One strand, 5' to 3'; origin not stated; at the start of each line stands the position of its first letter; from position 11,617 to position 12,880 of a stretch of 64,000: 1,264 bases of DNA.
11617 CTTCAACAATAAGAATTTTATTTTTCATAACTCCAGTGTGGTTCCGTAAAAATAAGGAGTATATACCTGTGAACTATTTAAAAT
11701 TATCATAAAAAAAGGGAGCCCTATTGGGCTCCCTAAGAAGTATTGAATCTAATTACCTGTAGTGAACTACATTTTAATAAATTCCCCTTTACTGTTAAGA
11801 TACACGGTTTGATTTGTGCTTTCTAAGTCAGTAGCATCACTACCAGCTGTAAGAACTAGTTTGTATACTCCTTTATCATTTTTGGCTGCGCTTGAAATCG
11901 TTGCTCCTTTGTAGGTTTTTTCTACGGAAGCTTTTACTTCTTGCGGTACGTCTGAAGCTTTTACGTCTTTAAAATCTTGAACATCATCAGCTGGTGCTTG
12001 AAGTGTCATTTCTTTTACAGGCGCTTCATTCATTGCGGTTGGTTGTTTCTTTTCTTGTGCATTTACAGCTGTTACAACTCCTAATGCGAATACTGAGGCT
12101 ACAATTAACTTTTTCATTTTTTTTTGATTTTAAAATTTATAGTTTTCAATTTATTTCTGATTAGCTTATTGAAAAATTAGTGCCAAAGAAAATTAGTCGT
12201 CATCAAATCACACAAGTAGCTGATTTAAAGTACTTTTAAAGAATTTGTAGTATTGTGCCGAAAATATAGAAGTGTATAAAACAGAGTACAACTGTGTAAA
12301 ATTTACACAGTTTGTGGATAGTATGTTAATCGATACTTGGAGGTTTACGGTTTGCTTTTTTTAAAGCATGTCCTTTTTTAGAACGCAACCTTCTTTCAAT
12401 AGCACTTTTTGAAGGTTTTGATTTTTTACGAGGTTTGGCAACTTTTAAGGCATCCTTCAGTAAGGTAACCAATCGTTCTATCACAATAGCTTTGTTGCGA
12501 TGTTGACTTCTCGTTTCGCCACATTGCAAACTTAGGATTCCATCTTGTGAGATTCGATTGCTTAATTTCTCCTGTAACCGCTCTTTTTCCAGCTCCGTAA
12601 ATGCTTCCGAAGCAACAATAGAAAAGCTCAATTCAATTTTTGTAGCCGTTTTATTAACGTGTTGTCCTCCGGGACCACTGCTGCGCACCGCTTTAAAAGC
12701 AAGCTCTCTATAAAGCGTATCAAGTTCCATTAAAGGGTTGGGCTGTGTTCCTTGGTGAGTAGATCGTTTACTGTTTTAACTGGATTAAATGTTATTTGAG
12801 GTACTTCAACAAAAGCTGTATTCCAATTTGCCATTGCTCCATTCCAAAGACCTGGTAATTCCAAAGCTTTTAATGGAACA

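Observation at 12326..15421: pnuC - NadR-type kinase domain - DUF4301 - arfB operon: DUF4301 as candidate missing nucleotidyltransferase of a nicotinamide-riboside salvage module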

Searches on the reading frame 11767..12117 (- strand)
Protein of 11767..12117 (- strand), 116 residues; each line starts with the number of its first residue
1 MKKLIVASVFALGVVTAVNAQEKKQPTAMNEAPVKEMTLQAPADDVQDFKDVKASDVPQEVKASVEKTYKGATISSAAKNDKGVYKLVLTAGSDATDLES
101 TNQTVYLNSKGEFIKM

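Call 3: search_protein_families(library=pfam, proteins=[window:11767-12117:-], max_evalue=0.01)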
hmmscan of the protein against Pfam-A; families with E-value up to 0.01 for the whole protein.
window:11767-12117:- (116 aa): 0 families

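Call 4: search_protein_families(library=ncbifam, proteins=[window:11767-12117:-], max_evalue=0.01)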
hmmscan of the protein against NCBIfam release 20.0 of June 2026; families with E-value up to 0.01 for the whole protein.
window:11767-12117:- (116 aa): 1 family
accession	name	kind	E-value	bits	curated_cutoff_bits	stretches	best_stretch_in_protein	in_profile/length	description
NF007769.1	PRK10455.1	equivalog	0.0048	17.2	174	1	3-99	6-104/160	ATP-independent periplasmic protein-refolding chaperone Spy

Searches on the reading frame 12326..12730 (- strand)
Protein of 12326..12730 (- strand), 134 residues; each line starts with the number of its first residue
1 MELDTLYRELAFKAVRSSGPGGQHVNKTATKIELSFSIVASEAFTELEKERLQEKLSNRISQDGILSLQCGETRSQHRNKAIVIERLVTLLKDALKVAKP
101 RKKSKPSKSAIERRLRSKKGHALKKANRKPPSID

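Call 3: search_protein_families(library=pfam, proteins=[window:12326-12730:-], max_evalue=0.01)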
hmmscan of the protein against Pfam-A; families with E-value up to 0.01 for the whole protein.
window:12326-12730:- (134 aa): 1 family
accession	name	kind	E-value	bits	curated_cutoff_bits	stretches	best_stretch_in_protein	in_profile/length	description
PF00472.26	RF-1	-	4.5e-18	65.7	35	1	8-113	10-88/116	RF-1 domain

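Call 4: search_protein_families(library=ncbifam, proteins=[window:12326-12730:-], max_evalue=0.01)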
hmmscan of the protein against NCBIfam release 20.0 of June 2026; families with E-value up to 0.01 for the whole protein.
window:12326-12730:- (134 aa): 5 families
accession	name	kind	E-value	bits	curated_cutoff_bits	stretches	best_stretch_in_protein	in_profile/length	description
NF006718.0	PRK09256.1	equivalog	1.3e-37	128.6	100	1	8-130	15-136/140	alternative ribosome rescue aminoacyl-tRNA hydrolase ArfB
TIGR03072.1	release_prfH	equivalog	5.2e-11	42.5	166.65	1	5-32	103-130/200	peptide chain release factor H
NF001859.2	PRK00591.1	equivalog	3.3e-10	39.6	400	1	8-119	214-300/347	peptide chain release factor 1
TIGR00020.2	prfB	exception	5.3e-09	35.5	370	1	8-104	227-298/353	peptide chain release factor 2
TIGR00019.1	prfA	equivalog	8.2e-08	31.5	423.25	1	8-36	222-250/361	peptide chain release factor 1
